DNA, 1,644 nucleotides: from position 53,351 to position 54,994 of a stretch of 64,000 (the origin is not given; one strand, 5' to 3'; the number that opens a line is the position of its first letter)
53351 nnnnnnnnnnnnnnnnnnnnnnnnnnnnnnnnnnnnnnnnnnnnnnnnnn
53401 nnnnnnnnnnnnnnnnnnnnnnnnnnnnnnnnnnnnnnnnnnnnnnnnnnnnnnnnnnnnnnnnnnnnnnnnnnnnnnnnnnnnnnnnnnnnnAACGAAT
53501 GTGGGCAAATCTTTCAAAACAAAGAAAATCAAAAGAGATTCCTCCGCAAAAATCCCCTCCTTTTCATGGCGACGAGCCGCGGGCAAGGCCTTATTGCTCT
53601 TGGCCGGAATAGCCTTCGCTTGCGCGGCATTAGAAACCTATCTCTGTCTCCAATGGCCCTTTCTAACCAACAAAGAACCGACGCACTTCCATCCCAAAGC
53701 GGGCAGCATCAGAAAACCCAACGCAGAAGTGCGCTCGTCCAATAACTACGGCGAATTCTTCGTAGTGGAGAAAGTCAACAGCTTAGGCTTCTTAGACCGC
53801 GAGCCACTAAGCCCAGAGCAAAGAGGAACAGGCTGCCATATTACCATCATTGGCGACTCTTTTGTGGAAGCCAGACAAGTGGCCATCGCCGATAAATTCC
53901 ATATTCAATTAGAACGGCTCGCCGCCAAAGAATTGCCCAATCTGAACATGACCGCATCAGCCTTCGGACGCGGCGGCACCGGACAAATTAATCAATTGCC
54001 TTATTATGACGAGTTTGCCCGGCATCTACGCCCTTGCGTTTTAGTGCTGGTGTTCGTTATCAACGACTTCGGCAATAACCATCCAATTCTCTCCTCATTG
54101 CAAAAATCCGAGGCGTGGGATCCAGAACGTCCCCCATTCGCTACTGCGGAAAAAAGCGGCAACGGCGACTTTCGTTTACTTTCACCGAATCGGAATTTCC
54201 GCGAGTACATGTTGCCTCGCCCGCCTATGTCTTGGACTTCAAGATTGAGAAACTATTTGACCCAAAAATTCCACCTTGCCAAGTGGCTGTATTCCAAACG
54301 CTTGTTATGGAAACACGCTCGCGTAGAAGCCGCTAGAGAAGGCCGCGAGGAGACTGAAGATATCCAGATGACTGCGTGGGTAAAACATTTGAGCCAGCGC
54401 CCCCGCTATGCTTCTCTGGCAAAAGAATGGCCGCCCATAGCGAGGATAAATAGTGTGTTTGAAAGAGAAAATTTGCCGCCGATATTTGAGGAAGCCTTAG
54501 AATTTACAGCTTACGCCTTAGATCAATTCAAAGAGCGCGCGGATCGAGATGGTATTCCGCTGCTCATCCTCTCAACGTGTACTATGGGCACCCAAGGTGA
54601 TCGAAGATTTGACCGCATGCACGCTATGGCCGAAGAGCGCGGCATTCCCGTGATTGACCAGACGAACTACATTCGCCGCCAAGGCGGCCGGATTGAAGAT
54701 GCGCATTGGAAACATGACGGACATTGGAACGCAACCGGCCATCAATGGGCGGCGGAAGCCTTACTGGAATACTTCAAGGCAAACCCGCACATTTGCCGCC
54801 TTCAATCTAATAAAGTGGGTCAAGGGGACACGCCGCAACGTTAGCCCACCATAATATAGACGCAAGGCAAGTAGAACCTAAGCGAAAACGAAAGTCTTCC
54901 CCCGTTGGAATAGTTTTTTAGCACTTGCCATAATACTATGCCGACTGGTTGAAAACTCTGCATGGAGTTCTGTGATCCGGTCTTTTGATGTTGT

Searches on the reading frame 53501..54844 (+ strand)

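Call 42: search_protein_families(library=pfam, proteins=[window:53501-54844:+], max_evalue=0.00001)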
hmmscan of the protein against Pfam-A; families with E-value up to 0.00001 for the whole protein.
window:53501-54844:+ (447 aa): 1 family
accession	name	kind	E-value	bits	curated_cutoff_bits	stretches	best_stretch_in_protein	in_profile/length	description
PF16822.11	ALGX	-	1.1e-07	32.3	26.5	1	368-439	73-144/268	SGNH hydrolase-like domain, acetyltransferase AlgX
